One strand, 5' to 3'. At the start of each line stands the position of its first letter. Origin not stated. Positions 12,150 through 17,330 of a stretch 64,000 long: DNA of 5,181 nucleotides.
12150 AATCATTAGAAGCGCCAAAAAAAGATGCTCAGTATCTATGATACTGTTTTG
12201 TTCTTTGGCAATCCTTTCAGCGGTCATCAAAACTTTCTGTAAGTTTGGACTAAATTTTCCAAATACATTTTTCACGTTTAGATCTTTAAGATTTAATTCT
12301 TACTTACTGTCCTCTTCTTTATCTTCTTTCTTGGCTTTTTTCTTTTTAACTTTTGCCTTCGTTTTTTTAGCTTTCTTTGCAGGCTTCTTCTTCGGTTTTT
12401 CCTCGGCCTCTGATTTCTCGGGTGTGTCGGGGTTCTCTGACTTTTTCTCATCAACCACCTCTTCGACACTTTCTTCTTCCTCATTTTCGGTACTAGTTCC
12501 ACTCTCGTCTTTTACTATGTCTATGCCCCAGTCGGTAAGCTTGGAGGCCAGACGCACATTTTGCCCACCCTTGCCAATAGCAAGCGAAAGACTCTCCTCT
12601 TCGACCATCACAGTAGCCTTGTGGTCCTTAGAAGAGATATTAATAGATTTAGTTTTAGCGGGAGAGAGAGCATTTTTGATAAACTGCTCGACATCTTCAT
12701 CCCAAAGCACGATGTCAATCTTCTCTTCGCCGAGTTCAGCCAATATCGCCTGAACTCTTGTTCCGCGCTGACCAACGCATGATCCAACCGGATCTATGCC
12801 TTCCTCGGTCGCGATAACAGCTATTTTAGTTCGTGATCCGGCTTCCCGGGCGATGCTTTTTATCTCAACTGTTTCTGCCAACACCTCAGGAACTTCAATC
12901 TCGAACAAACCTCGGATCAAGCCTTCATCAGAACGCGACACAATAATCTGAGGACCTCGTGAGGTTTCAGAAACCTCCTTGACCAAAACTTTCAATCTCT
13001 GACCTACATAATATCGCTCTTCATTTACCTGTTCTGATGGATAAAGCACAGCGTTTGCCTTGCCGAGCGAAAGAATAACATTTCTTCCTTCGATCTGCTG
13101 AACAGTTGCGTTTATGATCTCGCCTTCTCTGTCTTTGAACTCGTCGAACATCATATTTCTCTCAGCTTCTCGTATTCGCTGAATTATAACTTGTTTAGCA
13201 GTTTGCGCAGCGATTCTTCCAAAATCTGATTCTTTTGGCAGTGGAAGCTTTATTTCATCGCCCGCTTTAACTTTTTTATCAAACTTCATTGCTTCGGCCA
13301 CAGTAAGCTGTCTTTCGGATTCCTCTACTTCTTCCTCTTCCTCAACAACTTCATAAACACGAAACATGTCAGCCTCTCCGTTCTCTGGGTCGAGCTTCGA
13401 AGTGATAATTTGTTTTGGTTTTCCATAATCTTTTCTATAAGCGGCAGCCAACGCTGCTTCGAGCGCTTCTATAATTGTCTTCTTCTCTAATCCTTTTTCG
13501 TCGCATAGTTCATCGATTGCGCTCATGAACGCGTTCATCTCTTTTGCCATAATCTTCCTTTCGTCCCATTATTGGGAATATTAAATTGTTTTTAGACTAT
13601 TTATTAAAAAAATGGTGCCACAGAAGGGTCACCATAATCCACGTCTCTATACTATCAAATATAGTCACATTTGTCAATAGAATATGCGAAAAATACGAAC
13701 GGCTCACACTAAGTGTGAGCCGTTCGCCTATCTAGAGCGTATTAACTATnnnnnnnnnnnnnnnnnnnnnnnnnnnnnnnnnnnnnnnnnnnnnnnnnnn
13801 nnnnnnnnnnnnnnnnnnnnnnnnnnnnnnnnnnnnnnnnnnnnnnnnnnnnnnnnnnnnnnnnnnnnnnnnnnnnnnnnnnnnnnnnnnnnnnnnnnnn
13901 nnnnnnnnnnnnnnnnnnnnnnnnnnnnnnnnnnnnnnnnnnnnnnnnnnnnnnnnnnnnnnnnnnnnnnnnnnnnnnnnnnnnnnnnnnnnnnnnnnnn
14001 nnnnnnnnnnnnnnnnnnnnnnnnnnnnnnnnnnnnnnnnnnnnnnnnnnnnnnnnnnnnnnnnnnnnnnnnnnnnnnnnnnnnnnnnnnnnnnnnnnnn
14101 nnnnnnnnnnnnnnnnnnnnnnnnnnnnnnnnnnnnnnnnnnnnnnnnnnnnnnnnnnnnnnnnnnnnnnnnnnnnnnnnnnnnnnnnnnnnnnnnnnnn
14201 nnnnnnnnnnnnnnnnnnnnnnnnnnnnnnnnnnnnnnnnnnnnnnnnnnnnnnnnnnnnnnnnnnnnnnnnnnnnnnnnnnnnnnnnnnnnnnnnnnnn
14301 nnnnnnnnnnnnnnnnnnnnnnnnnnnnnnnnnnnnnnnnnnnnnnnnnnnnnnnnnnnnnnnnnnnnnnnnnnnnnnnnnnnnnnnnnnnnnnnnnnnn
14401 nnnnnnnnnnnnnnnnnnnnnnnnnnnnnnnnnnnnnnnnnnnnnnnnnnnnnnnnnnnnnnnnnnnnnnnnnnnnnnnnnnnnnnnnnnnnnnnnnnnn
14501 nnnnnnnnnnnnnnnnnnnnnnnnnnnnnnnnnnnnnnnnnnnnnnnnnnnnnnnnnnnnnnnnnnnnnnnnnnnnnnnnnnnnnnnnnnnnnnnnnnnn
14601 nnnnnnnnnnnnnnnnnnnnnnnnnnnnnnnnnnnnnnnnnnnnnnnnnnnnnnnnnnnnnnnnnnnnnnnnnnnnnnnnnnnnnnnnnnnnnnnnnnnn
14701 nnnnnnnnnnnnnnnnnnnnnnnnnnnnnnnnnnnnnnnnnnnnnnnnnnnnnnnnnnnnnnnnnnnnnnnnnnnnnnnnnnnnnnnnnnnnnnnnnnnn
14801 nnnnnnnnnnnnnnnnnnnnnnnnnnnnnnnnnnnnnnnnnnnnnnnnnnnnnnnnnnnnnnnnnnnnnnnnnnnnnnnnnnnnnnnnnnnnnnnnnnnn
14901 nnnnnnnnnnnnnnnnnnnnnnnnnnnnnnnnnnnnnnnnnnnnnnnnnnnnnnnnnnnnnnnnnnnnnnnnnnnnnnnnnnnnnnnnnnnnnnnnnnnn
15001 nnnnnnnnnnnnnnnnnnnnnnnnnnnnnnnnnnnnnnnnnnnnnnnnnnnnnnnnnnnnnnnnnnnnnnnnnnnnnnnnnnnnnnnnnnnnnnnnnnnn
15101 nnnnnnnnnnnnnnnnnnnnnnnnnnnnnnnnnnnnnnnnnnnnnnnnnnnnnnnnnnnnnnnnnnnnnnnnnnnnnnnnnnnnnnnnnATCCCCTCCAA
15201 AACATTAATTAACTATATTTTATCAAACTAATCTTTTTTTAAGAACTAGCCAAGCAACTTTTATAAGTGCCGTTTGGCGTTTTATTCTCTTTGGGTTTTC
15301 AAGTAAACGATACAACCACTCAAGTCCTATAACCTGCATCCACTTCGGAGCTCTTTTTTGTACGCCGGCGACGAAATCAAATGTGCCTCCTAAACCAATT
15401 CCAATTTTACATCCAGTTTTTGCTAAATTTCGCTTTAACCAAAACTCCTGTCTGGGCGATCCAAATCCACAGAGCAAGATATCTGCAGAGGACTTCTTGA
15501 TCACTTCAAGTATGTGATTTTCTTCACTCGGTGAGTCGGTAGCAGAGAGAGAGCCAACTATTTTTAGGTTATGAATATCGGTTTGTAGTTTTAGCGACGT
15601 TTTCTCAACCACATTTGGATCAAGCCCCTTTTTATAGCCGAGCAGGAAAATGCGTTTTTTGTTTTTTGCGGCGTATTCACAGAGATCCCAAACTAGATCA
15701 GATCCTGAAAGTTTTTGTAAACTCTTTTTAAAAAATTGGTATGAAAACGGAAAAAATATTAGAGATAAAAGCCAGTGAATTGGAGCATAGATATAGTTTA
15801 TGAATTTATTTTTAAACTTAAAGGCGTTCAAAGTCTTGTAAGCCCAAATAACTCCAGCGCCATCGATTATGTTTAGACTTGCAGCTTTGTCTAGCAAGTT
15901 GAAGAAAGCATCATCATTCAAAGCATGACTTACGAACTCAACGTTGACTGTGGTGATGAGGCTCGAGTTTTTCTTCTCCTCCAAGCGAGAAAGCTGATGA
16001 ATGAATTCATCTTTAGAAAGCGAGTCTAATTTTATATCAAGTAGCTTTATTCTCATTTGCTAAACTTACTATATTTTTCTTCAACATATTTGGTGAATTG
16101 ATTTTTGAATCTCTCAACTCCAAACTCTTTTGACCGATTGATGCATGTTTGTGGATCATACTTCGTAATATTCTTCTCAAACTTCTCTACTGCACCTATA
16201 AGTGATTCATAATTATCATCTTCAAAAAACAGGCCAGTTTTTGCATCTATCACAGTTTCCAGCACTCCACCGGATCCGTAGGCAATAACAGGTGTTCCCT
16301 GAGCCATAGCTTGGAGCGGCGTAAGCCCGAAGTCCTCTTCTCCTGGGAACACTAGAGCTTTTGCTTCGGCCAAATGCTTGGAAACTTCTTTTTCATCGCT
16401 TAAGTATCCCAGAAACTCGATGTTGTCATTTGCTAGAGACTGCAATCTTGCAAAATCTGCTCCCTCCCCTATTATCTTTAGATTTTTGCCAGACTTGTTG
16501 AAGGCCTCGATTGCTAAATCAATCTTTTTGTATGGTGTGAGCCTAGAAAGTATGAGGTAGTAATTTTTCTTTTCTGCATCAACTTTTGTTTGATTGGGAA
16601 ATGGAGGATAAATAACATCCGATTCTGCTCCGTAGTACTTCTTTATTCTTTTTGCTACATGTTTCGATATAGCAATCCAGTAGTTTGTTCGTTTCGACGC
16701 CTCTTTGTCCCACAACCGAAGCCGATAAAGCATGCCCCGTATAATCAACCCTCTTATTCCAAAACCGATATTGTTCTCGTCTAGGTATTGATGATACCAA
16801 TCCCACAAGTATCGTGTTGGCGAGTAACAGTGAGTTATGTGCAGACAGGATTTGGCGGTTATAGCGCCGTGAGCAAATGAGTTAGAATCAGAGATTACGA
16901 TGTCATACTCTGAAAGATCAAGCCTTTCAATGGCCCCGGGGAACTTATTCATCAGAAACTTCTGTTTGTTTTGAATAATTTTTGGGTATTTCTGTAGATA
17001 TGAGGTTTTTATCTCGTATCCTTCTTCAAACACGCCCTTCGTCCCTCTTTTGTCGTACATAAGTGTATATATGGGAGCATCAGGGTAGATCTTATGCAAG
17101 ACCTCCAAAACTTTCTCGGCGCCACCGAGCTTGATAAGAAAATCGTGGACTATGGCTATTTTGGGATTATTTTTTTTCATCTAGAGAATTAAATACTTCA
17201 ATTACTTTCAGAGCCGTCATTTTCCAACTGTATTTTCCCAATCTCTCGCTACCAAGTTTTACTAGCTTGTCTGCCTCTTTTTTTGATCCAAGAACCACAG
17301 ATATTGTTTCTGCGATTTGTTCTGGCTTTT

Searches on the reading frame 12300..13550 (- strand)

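Call 67: search_protein_families(library=pfam, proteins=[window:12300-13550:-])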
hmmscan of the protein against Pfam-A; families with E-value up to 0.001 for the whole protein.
window:12300-13550:- (416 aa): 5 families
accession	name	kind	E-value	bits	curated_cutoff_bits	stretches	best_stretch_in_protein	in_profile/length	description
PF08529.16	NusA_N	-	1.5e-35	122.5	23.8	1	8-132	2-119/119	NusA N-terminal domain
PF13184.12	KH_5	-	5.4e-27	94.2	27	1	237-305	1-69/69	NusA-like KH domain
PF00575.29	S1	-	1.4e-05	25.8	22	1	139-201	1-70/74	S1 RNA binding domain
PF07650.23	KH_2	-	4.8e-05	23.5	22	0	288-337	3-52/78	KH domain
PF23095.1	KH_NusA_C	-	0.00089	19.7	34.2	0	313-345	2-34/59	Transcription termination/antitermination protein NusA, KH domain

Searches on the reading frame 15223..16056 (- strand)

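Call 68: search_protein_families(library=pfam, proteins=[window:15223-16056:-])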
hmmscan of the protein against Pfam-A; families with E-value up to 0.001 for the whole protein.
window:15223-16056:- (277 aa): 1 family
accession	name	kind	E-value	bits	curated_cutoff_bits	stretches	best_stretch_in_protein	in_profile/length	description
PF03808.19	Glyco_tran_WecG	-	2.8e-48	164.4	27.4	1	110-261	20-167/168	Glycosyl transferase WecG/TagA/CpsF family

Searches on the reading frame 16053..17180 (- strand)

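Call 68: search_protein_families(library=pfam, proteins=[window:16053-17180:-])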
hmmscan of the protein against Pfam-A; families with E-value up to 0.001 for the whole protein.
window:16053-17180:- (375 aa): 4 families
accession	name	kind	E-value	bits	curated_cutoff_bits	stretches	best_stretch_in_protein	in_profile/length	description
PF00534.26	Glycos_transf_1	-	1.1e-28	100.3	26.4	1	202-338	12-159/172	Glycosyl transferases group 1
PF13692.12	Glyco_trans_1_4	-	1.2e-20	74.6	27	1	208-333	4-138/142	Glycosyl transferases group 1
PF20706.3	GT4-conflict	-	3.9e-09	36.4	26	1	198-312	190-322/385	Family 4 Glycosyltransferase in conflict systems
PF13439.12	Glyco_transf_4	-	0.00044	20.8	28.5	1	63-192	44-164/170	Glycosyltransferase Family 4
